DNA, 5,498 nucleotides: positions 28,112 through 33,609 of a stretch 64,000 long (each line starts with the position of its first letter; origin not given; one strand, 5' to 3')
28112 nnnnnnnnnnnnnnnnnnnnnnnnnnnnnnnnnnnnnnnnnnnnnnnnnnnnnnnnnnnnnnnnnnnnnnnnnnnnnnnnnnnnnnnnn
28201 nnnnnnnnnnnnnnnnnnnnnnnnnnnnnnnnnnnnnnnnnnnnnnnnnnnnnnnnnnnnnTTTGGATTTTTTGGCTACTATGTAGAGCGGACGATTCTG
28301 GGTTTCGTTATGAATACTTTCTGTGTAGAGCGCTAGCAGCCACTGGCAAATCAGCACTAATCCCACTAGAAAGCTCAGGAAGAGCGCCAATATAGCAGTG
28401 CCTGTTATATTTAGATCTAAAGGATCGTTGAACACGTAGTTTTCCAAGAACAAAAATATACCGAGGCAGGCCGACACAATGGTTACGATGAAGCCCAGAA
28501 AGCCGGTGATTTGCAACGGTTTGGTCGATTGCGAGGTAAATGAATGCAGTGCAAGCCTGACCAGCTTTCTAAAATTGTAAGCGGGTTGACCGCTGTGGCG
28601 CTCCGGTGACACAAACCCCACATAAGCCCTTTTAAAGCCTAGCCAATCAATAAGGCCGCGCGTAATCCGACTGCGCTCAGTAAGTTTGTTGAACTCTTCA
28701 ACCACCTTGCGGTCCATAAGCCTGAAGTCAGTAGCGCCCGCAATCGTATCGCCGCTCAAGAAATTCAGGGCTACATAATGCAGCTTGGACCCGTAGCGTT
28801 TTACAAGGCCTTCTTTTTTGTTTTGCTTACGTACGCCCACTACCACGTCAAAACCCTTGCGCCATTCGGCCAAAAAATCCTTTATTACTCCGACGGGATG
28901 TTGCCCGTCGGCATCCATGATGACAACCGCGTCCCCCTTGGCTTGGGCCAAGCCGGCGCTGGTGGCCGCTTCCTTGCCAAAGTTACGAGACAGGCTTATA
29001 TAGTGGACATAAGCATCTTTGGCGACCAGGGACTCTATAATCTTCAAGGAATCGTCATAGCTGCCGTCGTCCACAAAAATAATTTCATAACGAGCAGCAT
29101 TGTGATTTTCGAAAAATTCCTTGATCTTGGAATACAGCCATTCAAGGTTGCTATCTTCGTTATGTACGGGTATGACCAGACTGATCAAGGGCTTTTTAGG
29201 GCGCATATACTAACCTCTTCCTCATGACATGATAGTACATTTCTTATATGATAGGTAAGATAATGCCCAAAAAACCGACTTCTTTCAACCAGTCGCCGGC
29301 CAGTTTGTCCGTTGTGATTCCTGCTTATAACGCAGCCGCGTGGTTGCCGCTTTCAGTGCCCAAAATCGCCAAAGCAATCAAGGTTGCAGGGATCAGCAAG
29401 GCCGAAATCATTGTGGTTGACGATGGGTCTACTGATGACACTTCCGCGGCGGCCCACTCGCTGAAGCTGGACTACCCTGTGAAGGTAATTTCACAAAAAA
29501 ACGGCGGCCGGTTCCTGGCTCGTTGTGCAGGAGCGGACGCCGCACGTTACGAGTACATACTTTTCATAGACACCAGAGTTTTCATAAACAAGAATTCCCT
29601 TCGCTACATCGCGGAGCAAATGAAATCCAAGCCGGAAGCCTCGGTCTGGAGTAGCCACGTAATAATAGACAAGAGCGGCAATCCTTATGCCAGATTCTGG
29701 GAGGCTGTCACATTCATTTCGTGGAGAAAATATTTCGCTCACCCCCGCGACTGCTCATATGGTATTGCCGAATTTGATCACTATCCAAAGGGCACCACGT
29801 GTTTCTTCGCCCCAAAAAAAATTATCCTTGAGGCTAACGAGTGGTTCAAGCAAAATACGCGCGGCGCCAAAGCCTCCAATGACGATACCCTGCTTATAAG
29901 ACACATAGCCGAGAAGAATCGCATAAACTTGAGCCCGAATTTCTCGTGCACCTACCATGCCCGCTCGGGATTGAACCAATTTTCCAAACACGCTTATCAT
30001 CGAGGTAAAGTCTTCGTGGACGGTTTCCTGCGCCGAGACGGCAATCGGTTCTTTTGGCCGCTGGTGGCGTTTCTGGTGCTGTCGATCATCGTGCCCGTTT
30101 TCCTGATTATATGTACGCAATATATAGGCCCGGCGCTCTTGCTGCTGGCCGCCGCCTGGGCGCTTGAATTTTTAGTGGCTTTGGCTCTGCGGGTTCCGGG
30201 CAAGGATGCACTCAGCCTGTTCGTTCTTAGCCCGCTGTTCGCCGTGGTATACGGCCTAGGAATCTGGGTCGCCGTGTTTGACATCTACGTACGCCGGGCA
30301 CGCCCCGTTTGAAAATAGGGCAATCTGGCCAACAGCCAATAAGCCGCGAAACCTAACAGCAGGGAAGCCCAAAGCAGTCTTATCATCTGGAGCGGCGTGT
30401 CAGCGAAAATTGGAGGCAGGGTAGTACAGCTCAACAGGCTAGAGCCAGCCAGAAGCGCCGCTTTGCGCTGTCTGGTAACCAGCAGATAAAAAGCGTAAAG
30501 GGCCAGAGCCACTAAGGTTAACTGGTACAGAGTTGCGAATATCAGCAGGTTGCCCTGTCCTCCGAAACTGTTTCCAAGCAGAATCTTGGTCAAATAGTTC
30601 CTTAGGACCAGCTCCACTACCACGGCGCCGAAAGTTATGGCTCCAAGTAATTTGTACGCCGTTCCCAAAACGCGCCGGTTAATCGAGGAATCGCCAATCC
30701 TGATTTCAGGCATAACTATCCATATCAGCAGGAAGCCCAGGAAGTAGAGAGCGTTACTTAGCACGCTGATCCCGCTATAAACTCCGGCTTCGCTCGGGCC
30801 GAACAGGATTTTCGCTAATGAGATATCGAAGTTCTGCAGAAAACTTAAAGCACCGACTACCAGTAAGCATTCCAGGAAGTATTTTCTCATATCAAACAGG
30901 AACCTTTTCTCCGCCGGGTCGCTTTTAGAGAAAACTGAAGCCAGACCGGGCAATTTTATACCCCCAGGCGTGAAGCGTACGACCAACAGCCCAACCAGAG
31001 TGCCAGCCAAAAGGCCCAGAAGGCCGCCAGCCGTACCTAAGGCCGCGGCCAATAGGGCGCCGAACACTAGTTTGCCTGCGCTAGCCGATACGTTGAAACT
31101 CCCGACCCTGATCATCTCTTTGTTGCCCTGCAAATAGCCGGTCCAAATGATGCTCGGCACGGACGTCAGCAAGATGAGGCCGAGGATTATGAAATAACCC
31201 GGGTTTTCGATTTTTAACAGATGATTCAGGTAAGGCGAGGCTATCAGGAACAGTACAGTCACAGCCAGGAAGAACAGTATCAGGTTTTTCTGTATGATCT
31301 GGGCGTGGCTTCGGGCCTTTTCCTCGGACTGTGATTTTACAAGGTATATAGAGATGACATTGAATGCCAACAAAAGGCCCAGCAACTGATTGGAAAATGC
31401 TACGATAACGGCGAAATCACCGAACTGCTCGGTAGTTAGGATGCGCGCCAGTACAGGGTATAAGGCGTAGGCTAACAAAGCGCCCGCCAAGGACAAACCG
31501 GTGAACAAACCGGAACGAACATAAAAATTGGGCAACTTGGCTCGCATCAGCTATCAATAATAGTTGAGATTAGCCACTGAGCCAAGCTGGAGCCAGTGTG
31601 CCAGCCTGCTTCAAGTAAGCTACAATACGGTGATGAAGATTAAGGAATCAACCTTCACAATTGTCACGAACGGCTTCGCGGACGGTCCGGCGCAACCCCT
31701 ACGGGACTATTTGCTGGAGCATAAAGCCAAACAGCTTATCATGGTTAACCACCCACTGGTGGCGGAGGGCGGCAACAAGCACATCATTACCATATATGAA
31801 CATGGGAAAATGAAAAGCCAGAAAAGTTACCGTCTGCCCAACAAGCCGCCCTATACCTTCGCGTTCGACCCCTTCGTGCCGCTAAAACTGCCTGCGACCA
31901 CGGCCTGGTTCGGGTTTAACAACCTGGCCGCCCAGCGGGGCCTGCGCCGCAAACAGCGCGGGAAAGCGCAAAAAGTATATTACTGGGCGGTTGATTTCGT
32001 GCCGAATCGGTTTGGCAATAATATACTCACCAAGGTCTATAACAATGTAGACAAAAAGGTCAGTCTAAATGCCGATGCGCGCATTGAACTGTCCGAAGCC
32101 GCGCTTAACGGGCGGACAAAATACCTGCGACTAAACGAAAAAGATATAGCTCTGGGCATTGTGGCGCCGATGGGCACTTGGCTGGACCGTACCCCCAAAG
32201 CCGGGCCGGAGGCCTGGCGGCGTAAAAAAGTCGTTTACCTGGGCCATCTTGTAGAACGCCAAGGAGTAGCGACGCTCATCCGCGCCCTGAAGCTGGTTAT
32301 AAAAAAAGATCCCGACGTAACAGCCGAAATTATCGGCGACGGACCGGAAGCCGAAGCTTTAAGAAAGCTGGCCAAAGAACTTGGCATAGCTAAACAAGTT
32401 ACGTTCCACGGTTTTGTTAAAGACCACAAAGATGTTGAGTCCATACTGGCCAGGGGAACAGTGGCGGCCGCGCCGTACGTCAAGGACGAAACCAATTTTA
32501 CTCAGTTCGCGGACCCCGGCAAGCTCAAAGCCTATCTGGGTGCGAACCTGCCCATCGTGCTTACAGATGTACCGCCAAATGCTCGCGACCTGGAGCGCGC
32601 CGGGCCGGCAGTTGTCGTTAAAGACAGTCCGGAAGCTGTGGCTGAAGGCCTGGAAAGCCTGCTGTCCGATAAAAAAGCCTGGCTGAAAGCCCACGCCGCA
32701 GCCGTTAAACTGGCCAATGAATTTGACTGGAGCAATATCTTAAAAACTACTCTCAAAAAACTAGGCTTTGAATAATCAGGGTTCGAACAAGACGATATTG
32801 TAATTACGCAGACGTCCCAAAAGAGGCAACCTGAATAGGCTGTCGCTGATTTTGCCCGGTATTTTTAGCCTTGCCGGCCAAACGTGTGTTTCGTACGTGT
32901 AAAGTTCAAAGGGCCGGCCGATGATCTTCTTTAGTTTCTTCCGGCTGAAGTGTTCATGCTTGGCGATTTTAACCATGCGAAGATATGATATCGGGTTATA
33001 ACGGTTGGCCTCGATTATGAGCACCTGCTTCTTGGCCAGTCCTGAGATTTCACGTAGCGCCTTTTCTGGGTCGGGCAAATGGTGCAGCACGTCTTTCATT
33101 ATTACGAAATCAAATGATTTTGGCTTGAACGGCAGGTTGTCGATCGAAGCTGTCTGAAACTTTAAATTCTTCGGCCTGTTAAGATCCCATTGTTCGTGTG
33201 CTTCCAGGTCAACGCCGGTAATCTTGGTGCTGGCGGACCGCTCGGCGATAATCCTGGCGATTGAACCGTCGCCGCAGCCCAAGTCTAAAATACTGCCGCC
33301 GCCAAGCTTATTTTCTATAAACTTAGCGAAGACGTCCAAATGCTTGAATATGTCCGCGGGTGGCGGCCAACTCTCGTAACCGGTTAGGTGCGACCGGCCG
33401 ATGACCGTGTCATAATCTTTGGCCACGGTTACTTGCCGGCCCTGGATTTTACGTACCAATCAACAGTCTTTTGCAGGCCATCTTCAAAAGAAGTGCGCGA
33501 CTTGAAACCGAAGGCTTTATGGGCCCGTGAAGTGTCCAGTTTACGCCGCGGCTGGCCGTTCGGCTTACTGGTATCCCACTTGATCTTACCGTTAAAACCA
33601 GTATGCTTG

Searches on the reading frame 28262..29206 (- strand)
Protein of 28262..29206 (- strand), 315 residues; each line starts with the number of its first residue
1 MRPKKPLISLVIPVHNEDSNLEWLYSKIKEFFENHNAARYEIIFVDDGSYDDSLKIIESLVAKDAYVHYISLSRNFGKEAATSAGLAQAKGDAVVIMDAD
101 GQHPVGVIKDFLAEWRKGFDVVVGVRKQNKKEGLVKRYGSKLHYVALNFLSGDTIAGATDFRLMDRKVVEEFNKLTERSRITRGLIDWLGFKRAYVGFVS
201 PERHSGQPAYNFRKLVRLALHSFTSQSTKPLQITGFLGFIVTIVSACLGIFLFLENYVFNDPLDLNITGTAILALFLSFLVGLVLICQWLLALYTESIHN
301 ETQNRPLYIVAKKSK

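Call 10: search_protein_families(library=pfam, proteins=[window:28262-29206:-], max_evalue=0.001)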
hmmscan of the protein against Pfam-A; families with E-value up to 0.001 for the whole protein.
window:28262-29206:- (315 aa): 2 families
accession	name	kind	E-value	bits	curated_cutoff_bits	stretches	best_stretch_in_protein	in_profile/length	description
PF00535.33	Glycos_transf_2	-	2.2e-30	106.2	23.3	1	9-171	1-166/168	Glycosyl transferase family 2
PF10111.15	Glyco_tranf_2_2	-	7.9e-08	32.5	27.3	1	9-100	1-91/276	Glycosyltransferase like family 2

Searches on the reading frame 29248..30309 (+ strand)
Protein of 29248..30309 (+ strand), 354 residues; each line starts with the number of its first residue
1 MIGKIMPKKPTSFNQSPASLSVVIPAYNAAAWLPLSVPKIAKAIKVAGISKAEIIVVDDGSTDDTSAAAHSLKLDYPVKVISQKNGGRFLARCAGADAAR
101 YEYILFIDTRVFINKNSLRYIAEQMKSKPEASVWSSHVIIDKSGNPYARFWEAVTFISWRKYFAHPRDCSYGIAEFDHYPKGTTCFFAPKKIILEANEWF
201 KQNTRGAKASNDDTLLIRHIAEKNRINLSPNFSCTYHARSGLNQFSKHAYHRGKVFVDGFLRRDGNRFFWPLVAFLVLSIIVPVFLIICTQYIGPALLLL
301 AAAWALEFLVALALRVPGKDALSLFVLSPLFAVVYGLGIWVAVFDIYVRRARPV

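Call 10: search_protein_families(library=pfam, proteins=[window:29248-30309:+], max_evalue=0.001)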
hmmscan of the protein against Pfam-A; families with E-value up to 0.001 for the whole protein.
window:29248-30309:+ (354 aa): 2 families
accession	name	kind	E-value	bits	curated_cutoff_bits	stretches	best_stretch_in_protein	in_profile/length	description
PF00535.33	Glycos_transf_2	-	1.2e-21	77.8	23.3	1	21-161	1-137/168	Glycosyl transferase family 2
PF10111.15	Glyco_tranf_2_2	-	3.1e-05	24.1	27.3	1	50-138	28-124/276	Glycosyltransferase like family 2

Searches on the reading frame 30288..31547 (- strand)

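Call 10: search_protein_families(library=pfam, proteins=[window:30288-31547:-], max_evalue=0.001)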
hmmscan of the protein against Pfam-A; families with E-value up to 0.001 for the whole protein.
window:30288-31547:- (420 aa): 1 family
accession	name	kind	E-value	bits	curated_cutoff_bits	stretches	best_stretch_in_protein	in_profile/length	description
PF01943.22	Polysacc_synt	-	8.5e-10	38.9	28.2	1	18-267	11-254/274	Polysaccharide biosynthesis protein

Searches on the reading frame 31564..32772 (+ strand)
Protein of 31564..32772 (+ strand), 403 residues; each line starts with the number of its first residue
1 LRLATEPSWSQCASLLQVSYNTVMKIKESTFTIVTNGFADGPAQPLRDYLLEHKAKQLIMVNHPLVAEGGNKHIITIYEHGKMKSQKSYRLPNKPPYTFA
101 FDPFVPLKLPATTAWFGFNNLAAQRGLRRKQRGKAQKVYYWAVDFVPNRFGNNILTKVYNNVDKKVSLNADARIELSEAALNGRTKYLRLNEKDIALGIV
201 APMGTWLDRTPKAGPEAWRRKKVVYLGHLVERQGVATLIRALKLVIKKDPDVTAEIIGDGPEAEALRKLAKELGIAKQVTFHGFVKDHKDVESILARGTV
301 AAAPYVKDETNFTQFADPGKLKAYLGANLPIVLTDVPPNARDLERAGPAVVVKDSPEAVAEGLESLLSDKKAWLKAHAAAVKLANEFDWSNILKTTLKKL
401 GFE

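Call 10: search_protein_families(library=pfam, proteins=[window:31564-32772:+], max_evalue=0.001)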
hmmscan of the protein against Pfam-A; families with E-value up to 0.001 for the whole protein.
window:31564-32772:+ (403 aa): 2 families
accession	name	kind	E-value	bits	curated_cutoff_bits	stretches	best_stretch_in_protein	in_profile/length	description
PF13692.12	Glyco_trans_1_4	-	4.5e-21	76.1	27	1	220-369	1-142/142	Glycosyl transferases group 1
PF00534.26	Glycos_transf_1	-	4.6e-19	69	26.4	1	219-372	14-161/172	Glycosyl transferases group 1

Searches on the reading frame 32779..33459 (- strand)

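Call 10: search_protein_families(library=pfam, proteins=[window:32779-33459:-], max_evalue=0.001)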
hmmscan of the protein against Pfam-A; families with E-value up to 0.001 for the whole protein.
window:32779-33459:- (227 aa): 10 families
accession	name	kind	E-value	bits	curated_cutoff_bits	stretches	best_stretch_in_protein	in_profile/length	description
PF08241.18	Methyltransf_11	-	3e-19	69.9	21.2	1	58-145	1-90/95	Methyltransferase domain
PF13847.12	Methyltransf_31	-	5.2e-17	62.3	27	1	54-149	4-108/145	Methyltransferase domain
PF13649.12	Methyltransf_25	-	4.7e-16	59.7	27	1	57-143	1-94/97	Methyltransferase domain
PF13489.12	Methyltransf_23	-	4.7e-16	59.4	27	1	45-148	14-114/164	Methyltransferase domain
PF08242.18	Methyltransf_12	-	5.8e-14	53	30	1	58-144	1-94/98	Methyltransferase domain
PF07021.18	MetW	-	5.5e-07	29.8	21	1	53-147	13-107/193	Methionine biosynthesis protein MetW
PF01209.24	Ubie_methyltran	-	3.7e-06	26.9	20.1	1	45-152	39-155/233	ubiE/COQ5 methyltransferase family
PF05175.20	MTS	-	2.5e-05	24.4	23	1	45-121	24-104/170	Methyltransferase small domain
PF01728.25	FtsJ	-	0.00014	22.3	24.1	1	51-114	20-83/181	FtsJ-like methyltransferase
PF05148.21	Methyltransf_8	-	0.00029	21.2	27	1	39-90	58-106/219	Hypothetical methyltransferase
